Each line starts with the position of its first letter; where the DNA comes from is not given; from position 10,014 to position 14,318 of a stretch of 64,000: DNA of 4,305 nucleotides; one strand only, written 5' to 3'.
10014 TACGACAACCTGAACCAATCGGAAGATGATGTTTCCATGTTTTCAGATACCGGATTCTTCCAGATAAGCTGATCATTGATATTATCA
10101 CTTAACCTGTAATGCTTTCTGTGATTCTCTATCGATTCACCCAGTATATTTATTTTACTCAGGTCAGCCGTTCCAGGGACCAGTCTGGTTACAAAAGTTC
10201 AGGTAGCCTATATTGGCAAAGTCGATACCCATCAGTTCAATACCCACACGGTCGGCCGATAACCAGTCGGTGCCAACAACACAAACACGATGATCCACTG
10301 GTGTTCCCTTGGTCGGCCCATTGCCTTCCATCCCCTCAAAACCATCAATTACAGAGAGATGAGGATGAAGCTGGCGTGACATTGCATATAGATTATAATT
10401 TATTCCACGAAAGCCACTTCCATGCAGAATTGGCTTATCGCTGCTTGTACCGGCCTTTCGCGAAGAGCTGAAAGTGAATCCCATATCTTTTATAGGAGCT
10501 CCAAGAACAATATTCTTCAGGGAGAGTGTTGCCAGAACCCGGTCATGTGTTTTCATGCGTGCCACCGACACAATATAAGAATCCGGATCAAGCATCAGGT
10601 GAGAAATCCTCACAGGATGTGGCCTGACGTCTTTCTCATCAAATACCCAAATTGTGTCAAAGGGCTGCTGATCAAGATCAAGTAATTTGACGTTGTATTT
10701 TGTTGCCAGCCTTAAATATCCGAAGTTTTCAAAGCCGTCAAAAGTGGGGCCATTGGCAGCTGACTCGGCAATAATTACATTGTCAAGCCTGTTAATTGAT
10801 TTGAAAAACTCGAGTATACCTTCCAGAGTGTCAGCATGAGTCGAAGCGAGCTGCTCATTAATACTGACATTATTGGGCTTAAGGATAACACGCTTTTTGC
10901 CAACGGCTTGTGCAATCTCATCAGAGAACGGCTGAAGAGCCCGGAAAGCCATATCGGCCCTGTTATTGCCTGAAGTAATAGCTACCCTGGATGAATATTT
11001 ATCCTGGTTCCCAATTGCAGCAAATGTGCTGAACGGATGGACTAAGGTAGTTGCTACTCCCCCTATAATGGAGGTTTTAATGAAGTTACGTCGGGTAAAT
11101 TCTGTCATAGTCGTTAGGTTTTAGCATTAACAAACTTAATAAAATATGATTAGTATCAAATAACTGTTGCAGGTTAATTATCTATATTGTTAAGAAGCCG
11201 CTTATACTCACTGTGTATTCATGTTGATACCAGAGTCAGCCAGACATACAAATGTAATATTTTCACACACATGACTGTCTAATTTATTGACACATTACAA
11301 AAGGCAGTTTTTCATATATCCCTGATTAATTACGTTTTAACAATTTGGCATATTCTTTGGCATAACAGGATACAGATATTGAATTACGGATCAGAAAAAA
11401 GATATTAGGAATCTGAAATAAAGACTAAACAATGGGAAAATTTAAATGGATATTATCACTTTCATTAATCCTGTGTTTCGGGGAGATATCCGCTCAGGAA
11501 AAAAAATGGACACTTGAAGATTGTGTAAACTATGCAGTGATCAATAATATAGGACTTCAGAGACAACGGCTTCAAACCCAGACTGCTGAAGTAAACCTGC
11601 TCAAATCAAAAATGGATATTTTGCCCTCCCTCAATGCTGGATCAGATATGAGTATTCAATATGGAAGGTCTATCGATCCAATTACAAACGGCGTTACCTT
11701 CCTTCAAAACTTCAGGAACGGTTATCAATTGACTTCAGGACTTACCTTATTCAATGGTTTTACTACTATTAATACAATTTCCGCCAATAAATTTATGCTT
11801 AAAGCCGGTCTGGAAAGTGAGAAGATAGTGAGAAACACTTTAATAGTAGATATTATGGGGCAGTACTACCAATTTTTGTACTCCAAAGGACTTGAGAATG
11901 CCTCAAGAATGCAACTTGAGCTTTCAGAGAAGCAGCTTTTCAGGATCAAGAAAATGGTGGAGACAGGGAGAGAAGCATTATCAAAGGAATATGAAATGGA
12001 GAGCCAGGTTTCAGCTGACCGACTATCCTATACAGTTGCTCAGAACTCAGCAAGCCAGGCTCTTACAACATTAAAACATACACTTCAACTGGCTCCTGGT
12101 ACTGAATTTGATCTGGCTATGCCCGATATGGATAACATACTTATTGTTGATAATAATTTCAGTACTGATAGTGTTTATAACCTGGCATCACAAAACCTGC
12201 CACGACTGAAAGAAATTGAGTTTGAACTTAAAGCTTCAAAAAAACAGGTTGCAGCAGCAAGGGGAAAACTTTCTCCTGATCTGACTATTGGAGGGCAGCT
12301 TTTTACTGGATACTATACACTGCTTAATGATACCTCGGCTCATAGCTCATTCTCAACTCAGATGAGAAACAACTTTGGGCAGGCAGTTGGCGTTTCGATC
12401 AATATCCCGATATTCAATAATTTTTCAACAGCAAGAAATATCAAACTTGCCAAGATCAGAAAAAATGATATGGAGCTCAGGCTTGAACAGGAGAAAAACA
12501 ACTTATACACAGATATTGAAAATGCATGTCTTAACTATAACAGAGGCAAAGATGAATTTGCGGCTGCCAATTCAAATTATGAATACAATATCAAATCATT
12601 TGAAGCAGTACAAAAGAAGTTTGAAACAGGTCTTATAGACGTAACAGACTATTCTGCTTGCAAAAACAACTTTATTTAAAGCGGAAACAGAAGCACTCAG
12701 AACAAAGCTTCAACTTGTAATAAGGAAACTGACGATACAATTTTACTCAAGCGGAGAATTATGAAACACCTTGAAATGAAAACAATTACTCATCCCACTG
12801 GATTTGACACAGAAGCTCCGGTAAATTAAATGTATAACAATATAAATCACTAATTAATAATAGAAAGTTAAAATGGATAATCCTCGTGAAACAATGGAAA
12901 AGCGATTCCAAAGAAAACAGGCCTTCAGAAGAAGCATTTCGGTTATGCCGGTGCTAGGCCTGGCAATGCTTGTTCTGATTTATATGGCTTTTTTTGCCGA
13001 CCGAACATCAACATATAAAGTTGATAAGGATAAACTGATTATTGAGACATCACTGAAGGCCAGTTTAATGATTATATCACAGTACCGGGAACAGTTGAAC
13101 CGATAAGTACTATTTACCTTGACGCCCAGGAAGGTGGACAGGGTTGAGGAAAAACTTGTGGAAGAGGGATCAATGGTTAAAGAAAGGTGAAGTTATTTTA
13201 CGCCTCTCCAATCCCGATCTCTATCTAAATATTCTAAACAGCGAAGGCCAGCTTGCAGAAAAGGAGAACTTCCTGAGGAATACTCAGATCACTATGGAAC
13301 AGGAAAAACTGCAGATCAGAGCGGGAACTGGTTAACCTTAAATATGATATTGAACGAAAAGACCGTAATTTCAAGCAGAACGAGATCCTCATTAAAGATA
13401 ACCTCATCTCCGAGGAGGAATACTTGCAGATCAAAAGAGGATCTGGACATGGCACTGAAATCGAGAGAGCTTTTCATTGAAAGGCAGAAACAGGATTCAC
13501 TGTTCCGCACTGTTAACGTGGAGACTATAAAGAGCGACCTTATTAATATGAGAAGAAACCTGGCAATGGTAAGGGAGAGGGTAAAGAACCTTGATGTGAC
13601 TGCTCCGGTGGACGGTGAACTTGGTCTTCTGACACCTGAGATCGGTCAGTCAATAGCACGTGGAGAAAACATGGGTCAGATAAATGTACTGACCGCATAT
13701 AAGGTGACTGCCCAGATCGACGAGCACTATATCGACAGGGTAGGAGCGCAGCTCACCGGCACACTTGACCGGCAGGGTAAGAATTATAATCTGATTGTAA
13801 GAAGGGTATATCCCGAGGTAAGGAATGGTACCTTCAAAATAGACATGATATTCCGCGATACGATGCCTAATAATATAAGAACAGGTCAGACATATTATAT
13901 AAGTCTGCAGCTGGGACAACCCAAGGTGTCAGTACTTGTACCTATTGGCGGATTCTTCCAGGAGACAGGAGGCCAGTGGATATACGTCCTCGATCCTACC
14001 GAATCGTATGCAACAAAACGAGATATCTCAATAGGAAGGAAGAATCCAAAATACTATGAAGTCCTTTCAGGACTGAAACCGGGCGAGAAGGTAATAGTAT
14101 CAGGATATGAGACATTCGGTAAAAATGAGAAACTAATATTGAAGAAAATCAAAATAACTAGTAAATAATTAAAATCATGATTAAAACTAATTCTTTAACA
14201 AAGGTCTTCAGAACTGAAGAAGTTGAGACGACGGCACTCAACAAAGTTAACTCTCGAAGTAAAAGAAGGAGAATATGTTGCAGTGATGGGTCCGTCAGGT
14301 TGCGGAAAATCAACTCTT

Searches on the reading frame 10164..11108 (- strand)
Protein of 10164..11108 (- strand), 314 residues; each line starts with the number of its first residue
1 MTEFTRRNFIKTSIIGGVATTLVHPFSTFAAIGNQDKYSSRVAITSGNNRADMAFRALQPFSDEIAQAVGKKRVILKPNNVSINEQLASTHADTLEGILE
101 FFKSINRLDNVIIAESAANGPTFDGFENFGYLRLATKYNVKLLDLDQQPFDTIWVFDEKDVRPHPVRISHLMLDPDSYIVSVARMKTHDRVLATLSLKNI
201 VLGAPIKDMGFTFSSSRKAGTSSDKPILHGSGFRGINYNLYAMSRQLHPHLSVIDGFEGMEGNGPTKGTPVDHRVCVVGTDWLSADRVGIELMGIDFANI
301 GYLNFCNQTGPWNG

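Call 67: search_protein_families(library=pfam, proteins=[window:10164-11108:-], max_evalue=0.001)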
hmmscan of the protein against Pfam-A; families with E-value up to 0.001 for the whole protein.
window:10164-11108:- (314 aa): 1 family
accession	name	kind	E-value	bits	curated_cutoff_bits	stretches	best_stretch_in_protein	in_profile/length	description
PF04015.17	DUF362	-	4.8e-27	95.8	24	1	74-290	1-199/200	Domain of unknown function (DUF362)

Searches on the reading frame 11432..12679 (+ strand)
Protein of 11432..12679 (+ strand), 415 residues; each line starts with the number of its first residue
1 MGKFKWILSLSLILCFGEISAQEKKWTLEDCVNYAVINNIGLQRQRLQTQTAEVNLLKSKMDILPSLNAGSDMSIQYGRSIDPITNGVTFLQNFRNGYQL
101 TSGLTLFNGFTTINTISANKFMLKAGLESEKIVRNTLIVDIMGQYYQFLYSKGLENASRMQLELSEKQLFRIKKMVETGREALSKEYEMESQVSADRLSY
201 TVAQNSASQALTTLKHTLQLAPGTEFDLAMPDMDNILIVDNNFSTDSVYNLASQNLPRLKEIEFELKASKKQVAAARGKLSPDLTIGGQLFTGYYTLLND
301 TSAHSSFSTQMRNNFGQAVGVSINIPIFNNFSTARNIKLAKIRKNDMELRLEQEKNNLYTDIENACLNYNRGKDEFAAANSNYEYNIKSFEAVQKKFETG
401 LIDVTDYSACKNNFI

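Call 67: search_protein_families(library=pfam, proteins=[window:11432-12679:+], max_evalue=0.001)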
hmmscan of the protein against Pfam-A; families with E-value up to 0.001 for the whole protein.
window:11432-12679:+ (415 aa): 1 family
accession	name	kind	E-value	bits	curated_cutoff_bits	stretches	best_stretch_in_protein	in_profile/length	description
PF02321.23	OEP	-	1.4e-39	136.2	22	2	247-408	3-155/187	Outer membrane efflux protein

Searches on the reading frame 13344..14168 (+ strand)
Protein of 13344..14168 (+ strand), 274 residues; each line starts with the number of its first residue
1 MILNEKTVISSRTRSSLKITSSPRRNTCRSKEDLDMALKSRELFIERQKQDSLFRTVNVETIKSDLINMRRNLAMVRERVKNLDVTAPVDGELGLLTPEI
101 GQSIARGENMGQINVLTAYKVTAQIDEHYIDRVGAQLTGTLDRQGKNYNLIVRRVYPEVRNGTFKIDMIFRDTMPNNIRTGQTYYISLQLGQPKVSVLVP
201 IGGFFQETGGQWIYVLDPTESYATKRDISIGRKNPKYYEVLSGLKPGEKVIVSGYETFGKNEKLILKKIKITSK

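Call 67: search_protein_families(library=pfam, proteins=[window:13344-14168:+], max_evalue=0.001)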
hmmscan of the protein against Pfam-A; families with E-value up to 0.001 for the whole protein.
window:13344-14168:+ (274 aa): 1 family
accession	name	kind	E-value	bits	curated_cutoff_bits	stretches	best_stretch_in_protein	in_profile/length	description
PF13437.12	HlyD_3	-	6.7e-09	36.9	22.2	1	85-171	2-92/106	HlyD family secretion protein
